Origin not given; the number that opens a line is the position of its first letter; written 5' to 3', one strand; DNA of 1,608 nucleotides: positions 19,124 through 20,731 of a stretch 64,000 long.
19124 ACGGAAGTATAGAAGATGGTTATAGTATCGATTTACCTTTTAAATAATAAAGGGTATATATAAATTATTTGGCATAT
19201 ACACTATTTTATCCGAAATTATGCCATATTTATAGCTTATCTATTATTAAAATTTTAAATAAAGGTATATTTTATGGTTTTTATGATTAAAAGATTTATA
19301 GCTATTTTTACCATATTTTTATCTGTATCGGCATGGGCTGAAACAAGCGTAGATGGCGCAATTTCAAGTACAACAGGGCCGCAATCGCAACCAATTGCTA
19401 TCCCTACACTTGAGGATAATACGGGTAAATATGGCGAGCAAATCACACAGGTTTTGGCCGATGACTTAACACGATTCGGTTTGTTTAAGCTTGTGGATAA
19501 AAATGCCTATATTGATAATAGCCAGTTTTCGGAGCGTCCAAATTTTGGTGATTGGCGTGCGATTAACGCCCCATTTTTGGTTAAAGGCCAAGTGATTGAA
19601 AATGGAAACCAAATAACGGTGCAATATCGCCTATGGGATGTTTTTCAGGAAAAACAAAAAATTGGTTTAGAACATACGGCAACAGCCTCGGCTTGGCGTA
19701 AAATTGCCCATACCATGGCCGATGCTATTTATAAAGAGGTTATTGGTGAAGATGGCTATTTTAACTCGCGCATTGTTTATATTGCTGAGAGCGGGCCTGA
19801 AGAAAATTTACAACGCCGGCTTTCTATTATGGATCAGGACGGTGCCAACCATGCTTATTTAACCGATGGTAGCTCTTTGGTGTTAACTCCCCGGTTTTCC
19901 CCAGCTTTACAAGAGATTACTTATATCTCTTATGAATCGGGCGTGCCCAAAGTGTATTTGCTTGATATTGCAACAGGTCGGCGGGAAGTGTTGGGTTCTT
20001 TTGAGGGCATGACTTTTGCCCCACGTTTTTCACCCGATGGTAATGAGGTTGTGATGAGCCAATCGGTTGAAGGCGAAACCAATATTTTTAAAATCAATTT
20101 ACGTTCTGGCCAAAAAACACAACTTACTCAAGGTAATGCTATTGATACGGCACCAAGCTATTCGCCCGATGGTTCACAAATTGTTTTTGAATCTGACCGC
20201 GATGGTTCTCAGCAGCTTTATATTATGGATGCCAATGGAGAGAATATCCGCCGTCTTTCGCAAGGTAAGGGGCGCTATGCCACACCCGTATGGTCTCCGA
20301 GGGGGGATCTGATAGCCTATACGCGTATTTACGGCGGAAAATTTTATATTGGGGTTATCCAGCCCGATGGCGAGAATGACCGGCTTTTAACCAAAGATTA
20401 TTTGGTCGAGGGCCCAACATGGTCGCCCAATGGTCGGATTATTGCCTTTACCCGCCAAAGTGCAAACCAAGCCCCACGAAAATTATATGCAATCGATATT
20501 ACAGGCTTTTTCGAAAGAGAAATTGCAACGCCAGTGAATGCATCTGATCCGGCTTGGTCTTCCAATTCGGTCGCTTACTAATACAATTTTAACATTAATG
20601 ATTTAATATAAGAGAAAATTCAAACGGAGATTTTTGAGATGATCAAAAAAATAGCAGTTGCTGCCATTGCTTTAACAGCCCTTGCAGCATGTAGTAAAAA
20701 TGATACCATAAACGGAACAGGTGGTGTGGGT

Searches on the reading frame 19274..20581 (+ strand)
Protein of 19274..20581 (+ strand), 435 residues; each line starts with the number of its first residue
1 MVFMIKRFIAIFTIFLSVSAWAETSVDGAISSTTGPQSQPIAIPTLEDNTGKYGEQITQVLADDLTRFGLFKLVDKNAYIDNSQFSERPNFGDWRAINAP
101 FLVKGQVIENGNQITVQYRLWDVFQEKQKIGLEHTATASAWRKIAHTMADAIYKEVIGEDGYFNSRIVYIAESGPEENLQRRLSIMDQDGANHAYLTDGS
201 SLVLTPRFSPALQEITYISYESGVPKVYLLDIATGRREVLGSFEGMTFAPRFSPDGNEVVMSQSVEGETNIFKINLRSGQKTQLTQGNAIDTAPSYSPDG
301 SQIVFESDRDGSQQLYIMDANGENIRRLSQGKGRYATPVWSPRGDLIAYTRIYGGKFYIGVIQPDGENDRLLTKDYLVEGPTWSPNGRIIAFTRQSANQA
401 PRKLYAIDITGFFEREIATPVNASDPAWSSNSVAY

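Call 50: search_protein_families(library=pfam, proteins=[window:19274-20581:+], max_evalue=0.00001)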
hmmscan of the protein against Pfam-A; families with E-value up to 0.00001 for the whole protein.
window:19274-20581:+ (435 aa): 4 families
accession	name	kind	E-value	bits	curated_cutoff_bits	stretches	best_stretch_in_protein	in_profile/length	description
PF04052.18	TolB_N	-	5.2e-24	84.8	22.4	1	37-128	11-105/106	TolB amino-terminal domain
PF07676.18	PD40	-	6.8e-24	83.7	20.9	1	282-317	2-38/38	WD40-like Beta Propeller Repeat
PF00930.27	DPPIV_N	-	2.7e-10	39.9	22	0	298-351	2-61/354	Dipeptidyl peptidase IV (DPP IV) N-terminal region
PF25174.1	Beta-prop_THOC3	-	7.6e-07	28.8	305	1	252-353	54-150/272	THOC3 beta-propeller domain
